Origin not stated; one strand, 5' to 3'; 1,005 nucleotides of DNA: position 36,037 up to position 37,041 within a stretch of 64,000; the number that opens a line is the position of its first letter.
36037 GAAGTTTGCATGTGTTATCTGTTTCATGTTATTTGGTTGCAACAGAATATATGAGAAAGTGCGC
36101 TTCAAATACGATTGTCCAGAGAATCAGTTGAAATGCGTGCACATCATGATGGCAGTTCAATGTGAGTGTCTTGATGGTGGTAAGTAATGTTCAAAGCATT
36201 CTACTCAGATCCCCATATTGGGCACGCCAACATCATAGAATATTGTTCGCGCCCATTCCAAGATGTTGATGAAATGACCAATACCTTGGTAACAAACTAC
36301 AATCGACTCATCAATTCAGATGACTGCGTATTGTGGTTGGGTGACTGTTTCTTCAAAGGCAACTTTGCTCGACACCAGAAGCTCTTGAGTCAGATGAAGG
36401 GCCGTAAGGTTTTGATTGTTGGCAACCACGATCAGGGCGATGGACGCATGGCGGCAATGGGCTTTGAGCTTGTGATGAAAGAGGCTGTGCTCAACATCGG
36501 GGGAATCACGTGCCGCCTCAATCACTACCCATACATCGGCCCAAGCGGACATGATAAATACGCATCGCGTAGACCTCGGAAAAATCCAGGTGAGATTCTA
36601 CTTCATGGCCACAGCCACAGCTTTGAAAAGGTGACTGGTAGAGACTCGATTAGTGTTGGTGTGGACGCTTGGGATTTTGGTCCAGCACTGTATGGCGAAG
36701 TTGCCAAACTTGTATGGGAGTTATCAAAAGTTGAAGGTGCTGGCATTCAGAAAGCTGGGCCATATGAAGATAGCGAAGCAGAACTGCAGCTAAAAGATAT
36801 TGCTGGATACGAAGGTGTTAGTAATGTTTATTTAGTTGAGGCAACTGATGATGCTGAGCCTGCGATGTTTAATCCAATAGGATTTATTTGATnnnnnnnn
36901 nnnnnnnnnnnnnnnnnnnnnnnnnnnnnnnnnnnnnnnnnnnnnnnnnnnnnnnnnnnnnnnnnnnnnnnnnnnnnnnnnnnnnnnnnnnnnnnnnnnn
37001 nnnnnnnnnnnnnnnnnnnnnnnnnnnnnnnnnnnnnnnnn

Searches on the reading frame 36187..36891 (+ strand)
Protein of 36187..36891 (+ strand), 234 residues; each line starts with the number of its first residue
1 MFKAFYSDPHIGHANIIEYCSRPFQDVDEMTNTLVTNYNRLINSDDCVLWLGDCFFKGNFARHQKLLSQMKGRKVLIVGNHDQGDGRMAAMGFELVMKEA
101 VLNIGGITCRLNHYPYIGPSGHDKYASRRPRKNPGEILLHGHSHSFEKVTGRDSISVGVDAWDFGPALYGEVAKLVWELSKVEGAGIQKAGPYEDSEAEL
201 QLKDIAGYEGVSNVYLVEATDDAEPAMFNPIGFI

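Call 64: find_encoding_contigs(protein=window:36187-36891:+, flank=10000, max_places=1)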
Protein window:36187-36891:+ (234 aa): 6 contigs read that carry it; 1 place shown.
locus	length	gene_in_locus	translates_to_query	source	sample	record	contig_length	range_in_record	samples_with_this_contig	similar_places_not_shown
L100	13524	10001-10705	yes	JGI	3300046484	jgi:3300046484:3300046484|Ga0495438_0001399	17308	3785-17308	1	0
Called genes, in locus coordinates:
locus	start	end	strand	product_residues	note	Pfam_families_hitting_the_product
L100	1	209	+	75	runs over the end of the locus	-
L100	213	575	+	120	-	-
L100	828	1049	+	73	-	-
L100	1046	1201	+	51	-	-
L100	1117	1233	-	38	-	-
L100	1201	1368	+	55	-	-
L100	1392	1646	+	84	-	-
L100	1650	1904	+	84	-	-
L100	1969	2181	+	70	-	-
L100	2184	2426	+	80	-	-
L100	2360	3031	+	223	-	-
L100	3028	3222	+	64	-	-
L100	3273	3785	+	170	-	-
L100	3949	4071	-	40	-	-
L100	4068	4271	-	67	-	-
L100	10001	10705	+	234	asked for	PF12850:Metallophos_2 (weak)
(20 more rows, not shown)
